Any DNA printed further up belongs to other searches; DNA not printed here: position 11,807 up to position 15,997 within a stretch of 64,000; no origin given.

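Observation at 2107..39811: Family of GTAGGG-anchored GC-rich hairpins (REP-like) in seven intergenic arrays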

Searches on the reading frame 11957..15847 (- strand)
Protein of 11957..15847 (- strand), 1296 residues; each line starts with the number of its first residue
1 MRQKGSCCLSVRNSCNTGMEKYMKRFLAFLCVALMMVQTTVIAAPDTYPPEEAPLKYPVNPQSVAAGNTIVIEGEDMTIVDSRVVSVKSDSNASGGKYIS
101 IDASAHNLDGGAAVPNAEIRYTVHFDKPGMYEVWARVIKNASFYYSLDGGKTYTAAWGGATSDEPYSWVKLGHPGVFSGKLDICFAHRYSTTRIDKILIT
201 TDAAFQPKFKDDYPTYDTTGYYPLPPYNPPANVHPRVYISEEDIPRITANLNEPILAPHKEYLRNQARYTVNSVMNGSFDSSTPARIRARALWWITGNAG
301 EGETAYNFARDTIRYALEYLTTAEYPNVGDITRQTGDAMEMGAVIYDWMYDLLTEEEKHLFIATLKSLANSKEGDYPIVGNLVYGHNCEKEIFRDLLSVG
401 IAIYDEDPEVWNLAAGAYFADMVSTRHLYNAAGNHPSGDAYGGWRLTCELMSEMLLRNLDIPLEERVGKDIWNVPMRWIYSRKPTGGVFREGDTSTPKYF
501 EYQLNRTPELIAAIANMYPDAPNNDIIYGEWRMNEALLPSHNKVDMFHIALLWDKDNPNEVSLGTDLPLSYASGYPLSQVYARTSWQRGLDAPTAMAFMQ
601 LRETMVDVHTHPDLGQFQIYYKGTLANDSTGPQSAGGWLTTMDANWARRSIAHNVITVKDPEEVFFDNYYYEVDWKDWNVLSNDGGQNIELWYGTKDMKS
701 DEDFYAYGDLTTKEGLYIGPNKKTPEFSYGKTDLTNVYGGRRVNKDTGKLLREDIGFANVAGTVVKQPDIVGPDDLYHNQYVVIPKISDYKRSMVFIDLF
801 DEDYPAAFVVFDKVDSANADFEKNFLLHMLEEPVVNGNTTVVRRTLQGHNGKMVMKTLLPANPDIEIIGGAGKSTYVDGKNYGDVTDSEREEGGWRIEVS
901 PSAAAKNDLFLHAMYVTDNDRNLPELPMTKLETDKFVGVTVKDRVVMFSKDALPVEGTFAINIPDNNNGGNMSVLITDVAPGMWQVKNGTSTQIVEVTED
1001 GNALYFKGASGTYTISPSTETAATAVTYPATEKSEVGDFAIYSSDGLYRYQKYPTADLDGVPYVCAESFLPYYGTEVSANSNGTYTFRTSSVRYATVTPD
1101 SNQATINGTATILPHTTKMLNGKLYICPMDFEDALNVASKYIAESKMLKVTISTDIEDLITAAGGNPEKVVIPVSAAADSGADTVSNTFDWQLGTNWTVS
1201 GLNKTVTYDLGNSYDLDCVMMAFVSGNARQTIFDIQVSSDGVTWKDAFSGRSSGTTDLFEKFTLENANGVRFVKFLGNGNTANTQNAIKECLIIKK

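Call 13: search_protein_families(library=pfam, proteins=[window:11957-15847:-])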
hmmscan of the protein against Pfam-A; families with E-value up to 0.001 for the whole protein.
window:11957-15847:- (1296 aa): 4 families
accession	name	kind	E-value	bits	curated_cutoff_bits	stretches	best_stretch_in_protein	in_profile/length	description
PF18675.7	HepII_C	-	4.8e-20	71.8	26.1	1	931-1015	2-86/88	Heparinase II C-terminal domain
PF00754.31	F5_F8_type_C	-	1.3e-09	38.6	28.2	1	1180-1283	9-119/127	F5/8 type C domain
PF22633.2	F5_F8_type_C_2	-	4.4e-05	24.4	27.8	1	1201-1274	17-90/91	NedA-like, galactose-binding domain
PF07833.16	Cu_amine_oxidN1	-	0.00095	19.5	24.2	0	1059-1146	17-104/108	Copper amine oxidase N-terminal domain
